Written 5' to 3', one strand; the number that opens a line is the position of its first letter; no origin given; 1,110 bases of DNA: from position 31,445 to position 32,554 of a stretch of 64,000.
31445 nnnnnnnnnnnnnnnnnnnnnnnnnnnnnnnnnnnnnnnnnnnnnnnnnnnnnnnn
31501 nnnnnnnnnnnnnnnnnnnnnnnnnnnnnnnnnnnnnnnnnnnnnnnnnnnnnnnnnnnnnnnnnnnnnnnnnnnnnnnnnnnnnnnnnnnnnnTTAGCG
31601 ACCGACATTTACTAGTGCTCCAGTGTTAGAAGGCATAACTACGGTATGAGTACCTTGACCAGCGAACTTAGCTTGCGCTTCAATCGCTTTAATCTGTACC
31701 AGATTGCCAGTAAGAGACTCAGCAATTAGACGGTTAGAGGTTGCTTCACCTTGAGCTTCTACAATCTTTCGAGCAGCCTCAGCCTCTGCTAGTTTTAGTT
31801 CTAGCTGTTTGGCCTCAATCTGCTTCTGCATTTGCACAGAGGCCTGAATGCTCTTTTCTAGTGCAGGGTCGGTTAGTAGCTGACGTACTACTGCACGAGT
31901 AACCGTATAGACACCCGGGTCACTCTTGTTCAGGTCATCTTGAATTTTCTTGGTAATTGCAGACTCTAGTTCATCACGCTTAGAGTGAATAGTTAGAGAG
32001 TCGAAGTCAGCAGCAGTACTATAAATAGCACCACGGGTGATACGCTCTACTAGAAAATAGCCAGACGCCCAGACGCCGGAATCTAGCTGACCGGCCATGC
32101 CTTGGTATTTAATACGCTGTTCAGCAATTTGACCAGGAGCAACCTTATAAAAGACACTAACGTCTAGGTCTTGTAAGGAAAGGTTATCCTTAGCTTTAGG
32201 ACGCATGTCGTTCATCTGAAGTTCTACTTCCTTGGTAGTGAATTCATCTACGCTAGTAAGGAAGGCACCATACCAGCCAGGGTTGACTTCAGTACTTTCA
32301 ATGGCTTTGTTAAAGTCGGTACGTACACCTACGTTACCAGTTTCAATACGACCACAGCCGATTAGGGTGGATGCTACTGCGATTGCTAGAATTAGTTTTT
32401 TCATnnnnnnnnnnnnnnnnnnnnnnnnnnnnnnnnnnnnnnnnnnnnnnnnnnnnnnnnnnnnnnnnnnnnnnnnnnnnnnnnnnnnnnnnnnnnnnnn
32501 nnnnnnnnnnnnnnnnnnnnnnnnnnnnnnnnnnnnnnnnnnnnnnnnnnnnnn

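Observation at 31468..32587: Prepilin-like peptide, SPFH lipoprotein and small membrane protein trio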

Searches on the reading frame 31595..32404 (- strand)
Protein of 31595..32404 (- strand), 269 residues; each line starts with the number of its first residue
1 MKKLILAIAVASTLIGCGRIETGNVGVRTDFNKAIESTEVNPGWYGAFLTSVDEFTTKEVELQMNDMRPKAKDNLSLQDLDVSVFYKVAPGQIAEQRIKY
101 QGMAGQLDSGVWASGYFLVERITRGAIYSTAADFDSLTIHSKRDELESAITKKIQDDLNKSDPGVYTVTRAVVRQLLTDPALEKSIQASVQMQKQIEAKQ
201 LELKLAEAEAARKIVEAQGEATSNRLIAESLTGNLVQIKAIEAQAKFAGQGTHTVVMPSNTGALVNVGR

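Call 3: search_protein_families(library=pfam, proteins=[window:31595-32404:-], max_evalue=0.1)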
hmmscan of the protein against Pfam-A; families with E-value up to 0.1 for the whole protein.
window:31595-32404:- (269 aa): 1 family
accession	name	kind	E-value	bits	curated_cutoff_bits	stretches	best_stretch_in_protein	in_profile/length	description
PF01145.31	Band_7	-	3.9e-13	50.3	23.6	1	20-204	3-170/176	SPFH domain / Band 7 family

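Call 4: search_protein_families(library=phrogs, proteins=[window:31595-32404:-], max_evalue=0.1)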
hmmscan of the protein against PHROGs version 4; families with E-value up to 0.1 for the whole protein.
window:31595-32404:- (269 aa): 4 families
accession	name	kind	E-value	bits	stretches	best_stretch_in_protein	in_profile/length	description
phrog_200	-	other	2.5e-41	143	1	4-267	87-359/379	lipoprotein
phrog_21428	-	unknown function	0.00044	21.2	1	1-29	2-33/63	-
phrog_1119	-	moron, auxiliary metabolic gene and host takeover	0.037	15.4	1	1-20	1-20/78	Cor superinfection exclusion protein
phrog_8801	-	unknown function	0.091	14.3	0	1-38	1-42/94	-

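Call 8: search_dna_similar(query=window:31595-32404:-, collection=phages, mode=protein, max_rows=30)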
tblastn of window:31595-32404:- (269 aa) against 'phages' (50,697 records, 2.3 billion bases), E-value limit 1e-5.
Records with a match: 181; places in all: 181; records where one place covers at least 80% of the query: 169.
Best place of each record, by identity: <60% 181.
By first word of the organism name: Salmonella 136; Escherichia 19; Acinetobacter 8; Bacillus 7; Erwinia 4; Synechococcus 4; Enterococcus 1; Pseudomonas 1; Burkholderia 1.
By host as written in the record: Salmonella enterica 25; Salmonella enterica subsp. enterica serovar Enteritidis PT1 20; - 17; Salmonella enterica subsp. enterica serovar Typhimurium 12; Escherichia coli O157:H7 11; Salmonella sp. 9; Salmonella enterica subsp. enterica serovar Enteritidis 5; Salmonella enterica serovar Typhimurium 5; and 52 more.
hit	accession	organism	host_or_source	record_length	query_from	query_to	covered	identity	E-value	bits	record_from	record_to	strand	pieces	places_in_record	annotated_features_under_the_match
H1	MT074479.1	Salmonella phage pertopsoe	Salmonella enterica subsp. enterica ...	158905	1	269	100%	36.0%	1e-40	154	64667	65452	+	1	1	SPFH domain band 7 family protein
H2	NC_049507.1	Salmonella phage pertopsoe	Salmonella enterica subsp. enterica ...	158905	1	269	100%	36.0%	1e-40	154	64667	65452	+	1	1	lipoprotein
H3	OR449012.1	Salmonella phage Mansal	Salmonella enterica subsp. enterica ...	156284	1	269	100%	35.6%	9e-40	152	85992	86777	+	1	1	hypothetical protein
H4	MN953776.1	Salmonella phage Chennai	Salmonella enterica subsp. enterica ...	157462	1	269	100%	35.3%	2e-39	151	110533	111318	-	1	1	hypothetical protein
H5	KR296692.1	Salmonella phage 38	Salmonella typhi O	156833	1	269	100%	35.3%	2e-39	150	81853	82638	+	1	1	hypothetical protein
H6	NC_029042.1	Salmonella phage 38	Salmonella typhi O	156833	1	269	100%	35.3%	2e-39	150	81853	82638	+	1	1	lipoprotein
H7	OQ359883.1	Salmonella phage vB_SenM_UTK0004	Salmonella enterica subsp. enterica ...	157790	1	269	100%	35.3%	2e-39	150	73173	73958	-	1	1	hypothetical protein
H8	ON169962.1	Salmonella phage BRM 13313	Salmonella enterica subsp. enterica ...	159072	1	269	100%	35.3%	2e-39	150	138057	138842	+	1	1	hypothetical protein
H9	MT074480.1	Salmonella phage maane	Salmonella enterica subsp. enterica ...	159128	1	269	100%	35.3%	2e-39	150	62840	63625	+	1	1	SPFH domain band 7 family protein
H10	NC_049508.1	Salmonella phage maane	Salmonella enterica subsp. enterica ...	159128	1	269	100%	35.3%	2e-39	150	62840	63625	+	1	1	lipoprotein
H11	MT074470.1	Salmonella phage heyday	Salmonella enterica subsp. enterica ...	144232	1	269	100%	35.3%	3e-39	150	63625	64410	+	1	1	SPFH domain band 7 family protein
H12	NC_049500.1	Salmonella phage heyday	Salmonella enterica subsp. enterica ...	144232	1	269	100%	35.3%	3e-39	150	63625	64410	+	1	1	lipoprotein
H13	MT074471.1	Salmonella phage allotria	Salmonella enterica subsp. enterica ...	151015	1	269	100%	34.9%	1e-40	155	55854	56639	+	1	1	SPFH domain band 7 family protein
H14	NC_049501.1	Salmonella phage allotria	Salmonella enterica subsp. enterica ...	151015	1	269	100%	34.9%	1e-40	155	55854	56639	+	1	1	lipoprotein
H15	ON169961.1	Salmonella phage BRM 13312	Salmonella enterica subsp. enterica ...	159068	1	269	100%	34.9%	2e-40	154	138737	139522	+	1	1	hypothetical protein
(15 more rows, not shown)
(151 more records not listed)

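Call 9: get_annotated_region(hit=H1, flank=2500)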
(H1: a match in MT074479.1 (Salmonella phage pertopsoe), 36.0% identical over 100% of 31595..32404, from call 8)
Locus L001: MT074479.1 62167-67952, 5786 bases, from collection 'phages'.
description: Salmonella phage pertopsoe, complete genome.
organism: Salmonella phage pertopsoe (NCBI taxid 2713310)
taxonomy: Viruses; Duplodnaviria; Heunggongvirae; Uroviricota; Caudoviricetes; Ackermannviridae; Cvivirinae; Kuttervirus; Kuttervirus pertopsoe
host: Salmonella enterica subsp. enterica serovar Enteritidis PT1; source: wastewater; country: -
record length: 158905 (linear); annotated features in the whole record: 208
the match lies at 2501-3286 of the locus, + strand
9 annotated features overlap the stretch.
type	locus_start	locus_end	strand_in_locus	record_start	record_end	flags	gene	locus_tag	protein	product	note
CDS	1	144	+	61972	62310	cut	-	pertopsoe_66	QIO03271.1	putative lipoprotein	PVOGs: VOG5647; conserved hypothetical lipoprotein [Salmonella phage Maynard]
CDS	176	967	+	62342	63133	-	-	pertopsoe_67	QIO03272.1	hypothetical protein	PVOGs: VOG4907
CDS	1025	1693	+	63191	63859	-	-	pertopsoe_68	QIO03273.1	hypothetical protein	PVOGs: VOG7248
CDS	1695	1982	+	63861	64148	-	-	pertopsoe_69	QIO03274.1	hypothetical protein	PVOGs: VOG3094; phage associated protein [Salmonella virus ViI]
CDS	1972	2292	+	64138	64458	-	-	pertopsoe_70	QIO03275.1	superinfection exclusion protein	PVOGs: VOG0046; superinfection exclusion protein [Salmonella virus ST64T]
CDS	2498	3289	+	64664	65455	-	-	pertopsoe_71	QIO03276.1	SPFH domain band 7 family protein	PVOGs: VOG4593; SPFH domain band 7 family protein [Erwinia phage phiEa2809]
CDS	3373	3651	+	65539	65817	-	-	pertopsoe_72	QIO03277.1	DNA-binding family protein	PVOGs: VOG0094; DNA-binding family protein [Dickeya phage RC-2014]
CDS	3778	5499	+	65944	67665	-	-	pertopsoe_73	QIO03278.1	ATP-dependent helicase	ATP-dependent helicase [Serratia phage phiMAM1]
CDS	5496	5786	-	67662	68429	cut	-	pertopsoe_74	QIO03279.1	putative structural protein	PVOGs: VOG5420; unknown structural protein [Dickeya virus Limestone]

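Call 11: find_related_loci(query=window:31595-32404:-, collection=viral_contigs, flank=3000)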
Query window:31595-32404:- (269 aa) in viral_contigs; peptide patterns used: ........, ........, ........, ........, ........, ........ (x = any residue, [..] = any of these).
33 stretches matched a pattern; 1 encode a relative of the query (tblastn E <= 1e-3); 1 distinct loci.
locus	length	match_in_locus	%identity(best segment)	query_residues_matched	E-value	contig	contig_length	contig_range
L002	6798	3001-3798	47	2-266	3e-71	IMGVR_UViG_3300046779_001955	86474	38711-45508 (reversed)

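Call 28: search_protein_families(library=ncbifam, proteins=[window:31595-32404:-], max_evalue=0.1)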
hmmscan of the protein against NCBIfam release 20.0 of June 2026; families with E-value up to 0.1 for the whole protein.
window:31595-32404:- (269 aa): 0 families

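Call 29: search_protein_families(library=padloc, proteins=[window:31595-32404:-], max_evalue=0.1)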
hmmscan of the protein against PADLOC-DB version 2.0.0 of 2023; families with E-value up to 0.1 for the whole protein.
window:31595-32404:- (269 aa): 0 families

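Call 40: find_related_loci(query=A1, collection=viral_contigs, flank=5000)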
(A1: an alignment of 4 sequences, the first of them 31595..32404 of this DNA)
Query A1 (269 aa) in viral_contigs; peptide patterns used: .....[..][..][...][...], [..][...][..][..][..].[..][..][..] (x = any residue, [..] = any of these).
52 stretches matched a pattern; 15 encode a relative of the query (tblastn E <= 1e-3); 15 distinct loci.
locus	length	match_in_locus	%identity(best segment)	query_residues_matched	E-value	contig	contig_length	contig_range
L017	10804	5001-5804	43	1-267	8e-73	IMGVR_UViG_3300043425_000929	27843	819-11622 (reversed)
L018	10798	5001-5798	47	2-266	6e-70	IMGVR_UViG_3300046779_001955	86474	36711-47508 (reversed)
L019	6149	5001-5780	39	1-269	5e-58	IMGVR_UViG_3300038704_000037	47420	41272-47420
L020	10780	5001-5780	43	1-257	2e-55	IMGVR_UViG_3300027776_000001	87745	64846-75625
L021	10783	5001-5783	40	1-269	1e-53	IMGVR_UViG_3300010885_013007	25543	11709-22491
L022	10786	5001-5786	37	1-269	4e-47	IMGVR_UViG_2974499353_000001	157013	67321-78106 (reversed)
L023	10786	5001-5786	37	1-269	4e-47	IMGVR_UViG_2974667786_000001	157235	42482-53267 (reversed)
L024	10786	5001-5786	36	1-269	1e-46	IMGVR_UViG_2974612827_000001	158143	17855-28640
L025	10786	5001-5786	36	1-269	2e-46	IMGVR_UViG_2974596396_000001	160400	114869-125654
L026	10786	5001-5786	36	1-269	5e-46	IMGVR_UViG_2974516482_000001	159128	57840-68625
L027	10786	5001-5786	36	1-269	1e-45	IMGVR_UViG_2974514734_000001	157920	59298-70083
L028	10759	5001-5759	34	1-263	1e-43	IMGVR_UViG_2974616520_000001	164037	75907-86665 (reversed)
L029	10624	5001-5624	35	52-269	3e-36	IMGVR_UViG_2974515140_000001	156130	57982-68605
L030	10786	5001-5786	37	1-269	2e-46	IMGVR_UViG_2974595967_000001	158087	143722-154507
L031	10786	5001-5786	36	1-269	5e-46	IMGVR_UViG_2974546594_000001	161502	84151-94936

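Call 44: search_solved_structures(query=A1, max_evalue=0.01)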
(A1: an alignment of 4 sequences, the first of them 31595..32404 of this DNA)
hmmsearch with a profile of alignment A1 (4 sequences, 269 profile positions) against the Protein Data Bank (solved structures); distinct sequences matched with E-value up to 0.01: 8.
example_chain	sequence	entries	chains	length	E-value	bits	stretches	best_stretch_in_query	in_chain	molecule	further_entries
8rrh_A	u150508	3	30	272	3e-07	33.7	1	123-251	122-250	Prohibitin 1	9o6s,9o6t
9unl_E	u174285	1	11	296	3.9e-07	33.3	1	123-251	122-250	Prohibitin 1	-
9o9z_A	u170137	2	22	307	4.3e-07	33.2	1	123-251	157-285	Prohibitin 1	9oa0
8rrh_B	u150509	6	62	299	4.6e-07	33.1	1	122-249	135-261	Prohibitin-2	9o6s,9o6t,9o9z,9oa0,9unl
9urz_D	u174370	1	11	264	5.9e-05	26.2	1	125-244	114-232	Prohibitin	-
6iqe_A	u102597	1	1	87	6.8e-05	26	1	186-248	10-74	Prohibitin-2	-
9urz_B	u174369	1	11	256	0.00018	24.6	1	130-250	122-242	Prohibitin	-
8f70_A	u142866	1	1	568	0.00025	24.1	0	58-130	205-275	T18.1 Major pilin backbone protein T-antigen,Major pilin backbone protein T-antigen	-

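Call 53: find_related_loci(query=A1, collection=metagenome_contigs, flank=5000)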
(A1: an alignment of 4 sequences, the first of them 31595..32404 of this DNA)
Query A1 (269 aa) in metagenome_contigs; peptide patterns used: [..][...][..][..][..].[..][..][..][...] (x = any residue, [..] = any of these).
138 stretches matched a pattern; 5 encode a relative of the query (tblastn E <= 1e-3); 5 distinct loci.
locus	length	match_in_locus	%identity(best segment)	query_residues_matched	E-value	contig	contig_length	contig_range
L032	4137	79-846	45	17-268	2e-61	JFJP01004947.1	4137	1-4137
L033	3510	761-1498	41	16-262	5e-59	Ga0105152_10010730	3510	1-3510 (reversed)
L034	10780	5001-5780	43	1-257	5e-56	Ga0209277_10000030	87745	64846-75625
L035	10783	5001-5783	40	1-269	2e-54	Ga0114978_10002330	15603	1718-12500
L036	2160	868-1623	24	3-245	6e-9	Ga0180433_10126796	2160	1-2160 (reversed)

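Call 55: find_homologous_proteins(query=window:31595-32404:-, max_evalue=0.00001)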
Query window:31595-32404:- (269 aa): 368 proteins with E <= 0.00001 among 2112 candidates; the best 120 are listed.
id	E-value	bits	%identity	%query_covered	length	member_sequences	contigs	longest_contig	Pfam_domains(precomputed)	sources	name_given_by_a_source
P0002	6.4e-166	568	99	100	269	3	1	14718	PF01145.32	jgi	jgi:regulator of protease activity HflC (stomatin/prohibitin superfamily)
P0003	1.0e-129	449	77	100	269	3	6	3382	PF01145.32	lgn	-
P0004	1.2e-126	439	75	100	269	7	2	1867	PF01145.32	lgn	-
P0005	3.0e-125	435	75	100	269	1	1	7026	PF01145.32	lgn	-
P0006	4.4e-125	434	76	100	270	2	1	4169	PF01145.32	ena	-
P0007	4.9e-125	434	76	100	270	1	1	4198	PF01145.32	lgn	-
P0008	2.4e-102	360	63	99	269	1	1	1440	PF01145.32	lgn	-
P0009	1.4e-100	354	63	100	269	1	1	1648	PF01145.32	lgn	-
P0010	2.9e-99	350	59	100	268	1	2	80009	PF01145.32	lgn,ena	-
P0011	5.0e-98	346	61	99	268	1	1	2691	PF01145.32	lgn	-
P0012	5.3e-98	346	59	100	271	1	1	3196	PF01145.32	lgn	-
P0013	1.5e-97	344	61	94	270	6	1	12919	PF01145.32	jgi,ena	jgi:regulator of protease activity HflC (stomatin/prohibitin superfamily)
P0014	2.1e-97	344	62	94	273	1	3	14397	PF01145.32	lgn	-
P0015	5.5e-97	342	57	100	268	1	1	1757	PF01145.32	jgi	jgi:regulator of protease activity HflC (stomatin/prohibitin superfamily)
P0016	8.1e-97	342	58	100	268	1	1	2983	PF01145.32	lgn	-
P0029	7.6e-94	332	56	100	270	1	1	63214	PF01145.32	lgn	-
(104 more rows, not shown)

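Call 56: find_encoding_contigs(protein=P0005, flank=3000, max_places=3)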
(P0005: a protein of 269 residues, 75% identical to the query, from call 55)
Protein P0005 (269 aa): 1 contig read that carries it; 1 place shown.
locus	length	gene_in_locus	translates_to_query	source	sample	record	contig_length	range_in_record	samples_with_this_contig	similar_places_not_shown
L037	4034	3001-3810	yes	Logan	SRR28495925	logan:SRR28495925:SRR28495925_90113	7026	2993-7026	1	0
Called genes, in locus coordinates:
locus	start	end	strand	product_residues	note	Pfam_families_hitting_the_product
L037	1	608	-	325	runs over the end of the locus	PF09414:RNA_ligase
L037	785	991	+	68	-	-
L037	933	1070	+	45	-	-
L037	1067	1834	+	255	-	PF00149:Metallophos, PF12850:Metallophos_2 (weak)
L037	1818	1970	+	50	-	-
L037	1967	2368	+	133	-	PF18909:dGTP_diPhyd_N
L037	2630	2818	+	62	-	-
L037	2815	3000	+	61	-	-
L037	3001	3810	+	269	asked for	PF01145:Band_7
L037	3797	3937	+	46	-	-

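Call 57: find_encoding_contigs(protein=P0006, flank=3000, max_places=3)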
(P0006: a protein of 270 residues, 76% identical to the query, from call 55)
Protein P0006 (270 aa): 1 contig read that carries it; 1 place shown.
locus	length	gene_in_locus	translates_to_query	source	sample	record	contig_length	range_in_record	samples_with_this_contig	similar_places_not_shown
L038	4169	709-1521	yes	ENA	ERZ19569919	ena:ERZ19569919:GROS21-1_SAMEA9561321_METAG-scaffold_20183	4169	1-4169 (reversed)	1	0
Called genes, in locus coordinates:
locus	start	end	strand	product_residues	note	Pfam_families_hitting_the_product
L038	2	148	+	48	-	?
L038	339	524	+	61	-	-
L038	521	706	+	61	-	-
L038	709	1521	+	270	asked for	PF01145:Band_7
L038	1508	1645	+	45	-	PF07963:N_methyl (weak)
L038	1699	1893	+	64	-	-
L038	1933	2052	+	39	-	-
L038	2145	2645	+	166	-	-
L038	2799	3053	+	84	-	PF23768:DUF7167 (weak)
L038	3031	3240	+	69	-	-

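Call 58: find_encoding_contigs(protein=P0002, flank=3000, max_places=3)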
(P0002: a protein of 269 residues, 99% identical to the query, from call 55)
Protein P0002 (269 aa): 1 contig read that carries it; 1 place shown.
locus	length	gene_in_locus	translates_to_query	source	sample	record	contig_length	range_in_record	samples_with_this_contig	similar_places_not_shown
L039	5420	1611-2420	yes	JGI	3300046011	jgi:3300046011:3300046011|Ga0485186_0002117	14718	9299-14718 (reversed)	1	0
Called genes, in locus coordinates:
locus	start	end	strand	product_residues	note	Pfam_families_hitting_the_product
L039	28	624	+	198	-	PF18909:dGTP_diPhyd_N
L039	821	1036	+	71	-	-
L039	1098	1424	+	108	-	-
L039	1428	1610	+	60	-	-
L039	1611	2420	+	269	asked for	PF01145:Band_7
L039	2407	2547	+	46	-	-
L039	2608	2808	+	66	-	-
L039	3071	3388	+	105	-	-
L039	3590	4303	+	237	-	PF01541:GIY-YIG (weak)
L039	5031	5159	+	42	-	-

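Call 61: find_encoding_contigs(protein=P0010, flank=2500, max_places=1)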
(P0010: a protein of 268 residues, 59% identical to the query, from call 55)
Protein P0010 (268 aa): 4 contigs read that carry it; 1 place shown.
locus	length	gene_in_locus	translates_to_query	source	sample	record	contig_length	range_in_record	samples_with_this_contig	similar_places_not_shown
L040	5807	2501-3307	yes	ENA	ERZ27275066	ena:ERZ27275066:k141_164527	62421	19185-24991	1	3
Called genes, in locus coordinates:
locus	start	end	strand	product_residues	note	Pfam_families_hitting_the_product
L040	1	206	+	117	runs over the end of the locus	-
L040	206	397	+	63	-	-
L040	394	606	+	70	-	-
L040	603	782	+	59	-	-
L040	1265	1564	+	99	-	-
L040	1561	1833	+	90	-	-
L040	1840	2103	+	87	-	-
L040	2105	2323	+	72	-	-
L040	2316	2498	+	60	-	-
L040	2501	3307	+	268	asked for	PF01145:Band_7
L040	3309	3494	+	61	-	-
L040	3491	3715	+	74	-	PF07963:N_methyl (weak)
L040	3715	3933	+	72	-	-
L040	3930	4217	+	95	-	-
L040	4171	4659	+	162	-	PF13671:AAA_33 (faint), PF06414:Zeta_toxin (weak)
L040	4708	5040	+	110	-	-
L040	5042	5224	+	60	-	-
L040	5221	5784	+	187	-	PF18143:HAD_SAK_2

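Call 62: find_encoding_contigs(protein=P0014, flank=2500, max_places=1)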
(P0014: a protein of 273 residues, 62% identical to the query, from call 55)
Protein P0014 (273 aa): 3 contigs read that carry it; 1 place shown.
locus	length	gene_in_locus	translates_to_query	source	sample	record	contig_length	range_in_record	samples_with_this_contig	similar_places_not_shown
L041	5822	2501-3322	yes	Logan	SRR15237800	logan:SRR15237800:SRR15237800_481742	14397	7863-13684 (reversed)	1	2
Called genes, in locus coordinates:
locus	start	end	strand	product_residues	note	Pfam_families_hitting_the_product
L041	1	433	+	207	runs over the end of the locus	PF06992:Phage_lambda_P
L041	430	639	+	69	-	-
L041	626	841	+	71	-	-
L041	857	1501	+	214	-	-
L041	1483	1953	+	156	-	-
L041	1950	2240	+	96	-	PF16786:RecA_dep_nuc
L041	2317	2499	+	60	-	-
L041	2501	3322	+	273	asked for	PF01145:Band_7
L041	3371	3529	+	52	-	-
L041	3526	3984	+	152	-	-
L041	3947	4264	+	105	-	-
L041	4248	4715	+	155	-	-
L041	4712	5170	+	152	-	-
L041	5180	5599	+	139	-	PF00436:SSB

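Call 63: find_encoding_contigs(protein=P0013, flank=2500, max_places=1)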
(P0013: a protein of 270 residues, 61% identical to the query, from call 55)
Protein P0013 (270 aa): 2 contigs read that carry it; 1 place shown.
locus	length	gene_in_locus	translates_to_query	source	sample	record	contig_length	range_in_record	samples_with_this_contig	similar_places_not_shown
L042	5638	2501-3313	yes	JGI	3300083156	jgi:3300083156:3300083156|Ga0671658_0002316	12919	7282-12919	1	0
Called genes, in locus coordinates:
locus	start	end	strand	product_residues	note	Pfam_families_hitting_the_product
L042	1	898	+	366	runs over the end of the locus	PF00762:Ferrochelatase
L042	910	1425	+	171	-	PF13302:Acetyltransf_3, PF13420:Acetyltransf_4, PF00583:Acetyltransf_1, PF13673:Acetyltransf_10, PF13508:Acetyltransf_7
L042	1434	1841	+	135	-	PF04828:GFA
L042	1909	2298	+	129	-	-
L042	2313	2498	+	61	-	-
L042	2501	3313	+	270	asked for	PF01145:Band_7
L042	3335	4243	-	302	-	PF10340:Say1_Mug180, PF20434:BD-FAE, PF07859:Abhydrolase_3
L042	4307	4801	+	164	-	PF21352:Zn_ribbon_Thio2, PF00085:Thioredoxin, PF00578:AhpC-TSA (weak), PF13098:Thioredoxin_2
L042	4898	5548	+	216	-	PF01025:GrpE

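Call 64: find_encoding_contigs(protein=P0029, flank=2500, max_places=1)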
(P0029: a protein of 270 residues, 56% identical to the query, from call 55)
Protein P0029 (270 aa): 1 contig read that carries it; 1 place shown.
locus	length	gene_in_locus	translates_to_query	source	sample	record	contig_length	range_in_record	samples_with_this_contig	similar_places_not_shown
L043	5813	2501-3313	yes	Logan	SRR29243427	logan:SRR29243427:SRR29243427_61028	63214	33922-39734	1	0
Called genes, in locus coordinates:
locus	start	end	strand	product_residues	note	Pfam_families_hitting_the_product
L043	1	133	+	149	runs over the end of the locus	PF15891:Nuc_deoxyri_tr2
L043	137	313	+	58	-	-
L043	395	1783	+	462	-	PF18127:NAMPT_N, PF04095:NAPRTase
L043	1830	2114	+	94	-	-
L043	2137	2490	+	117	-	-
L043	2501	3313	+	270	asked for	PF01145:Band_7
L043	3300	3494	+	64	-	-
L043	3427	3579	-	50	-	-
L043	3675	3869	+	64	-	PF07963:N_methyl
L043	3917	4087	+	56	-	-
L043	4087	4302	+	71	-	-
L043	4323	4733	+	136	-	PF02945:Endonuclease_7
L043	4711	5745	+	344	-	PF21189:PHA02142, PF09414:RNA_ligase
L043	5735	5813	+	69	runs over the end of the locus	-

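Call 76: find_related_loci(query=A2, collection=viral_contigs, flank=3000)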
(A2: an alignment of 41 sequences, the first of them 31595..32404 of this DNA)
Query A2 (269 aa) in viral_contigs; peptide patterns used: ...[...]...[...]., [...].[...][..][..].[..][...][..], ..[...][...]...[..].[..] (x = any residue, [..] = any of these).
119 stretches matched a pattern; 26 encode a relative of the query (tblastn E <= 1e-3); 26 distinct loci.
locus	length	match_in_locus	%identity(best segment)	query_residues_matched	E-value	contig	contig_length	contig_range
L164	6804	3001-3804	56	1-267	4e-98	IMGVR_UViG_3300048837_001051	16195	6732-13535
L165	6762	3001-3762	54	5-258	1e-88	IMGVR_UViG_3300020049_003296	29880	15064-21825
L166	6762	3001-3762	54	5-258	1e-88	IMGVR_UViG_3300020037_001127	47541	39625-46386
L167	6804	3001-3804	43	1-267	9e-73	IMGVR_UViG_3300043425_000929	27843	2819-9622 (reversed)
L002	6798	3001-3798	47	2-266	7e-70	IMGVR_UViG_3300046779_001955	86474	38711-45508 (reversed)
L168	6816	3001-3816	45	1-267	3e-66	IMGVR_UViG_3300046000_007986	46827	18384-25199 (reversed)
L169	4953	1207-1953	43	1-244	2e-59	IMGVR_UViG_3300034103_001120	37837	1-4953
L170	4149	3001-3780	39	1-269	6e-58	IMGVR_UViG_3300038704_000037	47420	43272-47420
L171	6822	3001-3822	39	1-269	3e-57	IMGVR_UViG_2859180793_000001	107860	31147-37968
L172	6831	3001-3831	41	1-267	6e-57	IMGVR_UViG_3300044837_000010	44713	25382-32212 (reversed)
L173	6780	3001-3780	43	1-257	3e-55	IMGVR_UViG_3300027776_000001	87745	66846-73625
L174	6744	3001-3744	41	14-269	1e-54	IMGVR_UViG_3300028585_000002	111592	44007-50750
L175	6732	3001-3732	40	5-257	5e-54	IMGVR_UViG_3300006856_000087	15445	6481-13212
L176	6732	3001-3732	40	5-257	5e-54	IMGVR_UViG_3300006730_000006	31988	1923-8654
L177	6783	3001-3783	40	1-269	1e-53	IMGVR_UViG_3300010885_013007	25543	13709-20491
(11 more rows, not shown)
